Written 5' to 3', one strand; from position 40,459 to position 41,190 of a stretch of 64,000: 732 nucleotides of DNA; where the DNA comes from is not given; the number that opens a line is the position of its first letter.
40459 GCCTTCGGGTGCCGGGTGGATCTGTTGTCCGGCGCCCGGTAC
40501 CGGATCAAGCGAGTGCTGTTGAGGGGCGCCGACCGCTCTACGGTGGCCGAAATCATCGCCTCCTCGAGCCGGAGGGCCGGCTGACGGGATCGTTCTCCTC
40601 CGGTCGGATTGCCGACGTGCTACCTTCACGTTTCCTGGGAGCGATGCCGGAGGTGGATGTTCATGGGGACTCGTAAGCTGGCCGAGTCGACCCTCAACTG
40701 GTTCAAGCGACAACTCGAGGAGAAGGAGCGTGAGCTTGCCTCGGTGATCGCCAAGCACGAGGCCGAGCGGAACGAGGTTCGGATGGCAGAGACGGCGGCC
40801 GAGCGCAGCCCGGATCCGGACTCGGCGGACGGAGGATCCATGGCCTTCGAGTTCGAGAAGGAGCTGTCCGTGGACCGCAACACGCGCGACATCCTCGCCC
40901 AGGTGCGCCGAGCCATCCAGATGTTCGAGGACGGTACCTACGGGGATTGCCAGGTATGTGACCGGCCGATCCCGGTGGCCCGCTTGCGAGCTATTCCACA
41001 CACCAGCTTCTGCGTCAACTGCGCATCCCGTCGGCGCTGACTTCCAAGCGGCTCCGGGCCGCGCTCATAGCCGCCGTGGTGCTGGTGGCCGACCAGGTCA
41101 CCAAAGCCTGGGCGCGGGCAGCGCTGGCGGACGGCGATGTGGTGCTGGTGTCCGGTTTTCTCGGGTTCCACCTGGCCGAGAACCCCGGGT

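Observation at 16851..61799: Inactivating lesions fall only in accessory/defence genes while about 40 kb of housekeeping ORFs are intact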

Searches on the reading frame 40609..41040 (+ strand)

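Call 15: search_protein_families(library=ncbifam, proteins=[window:40609-41040:+], max_evalue=0.00001)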
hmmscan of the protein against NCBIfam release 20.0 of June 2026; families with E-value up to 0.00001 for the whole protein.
window:40609-41040:+ (143 aa): 6 families
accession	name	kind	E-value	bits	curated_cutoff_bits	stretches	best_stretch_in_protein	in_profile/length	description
TIGR02890.1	bacill_yteA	subfamily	1e-21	77.7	134.4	1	29-142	3-117/159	regulatory protein, yteA family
NF033459.1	DksA_like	equivalog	1e-15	58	105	1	28-139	2-106/113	RNA polymerase-binding protein DksA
TIGR02420.1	dksA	equivalog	3.3e-14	53.2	115.5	1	26-140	3-109/110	RNA polymerase-binding protein DksA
NF008045.0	PRK10778.1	equivalog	1.1e-09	38.7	289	1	23-139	31-139/151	RNA polymerase-binding protein DksA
TIGR02419.1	C4_traR_proteo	subfamily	3.6e-08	33.9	59.7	1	107-140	28-61/64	phage/conjugal plasmid C-4 type zinc finger protein, TraR family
NF008243.0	PRK11019.1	equivalog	1.3e-07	31.9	96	1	88-141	15-66/88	DksA/TraR family C4-type zinc finger protein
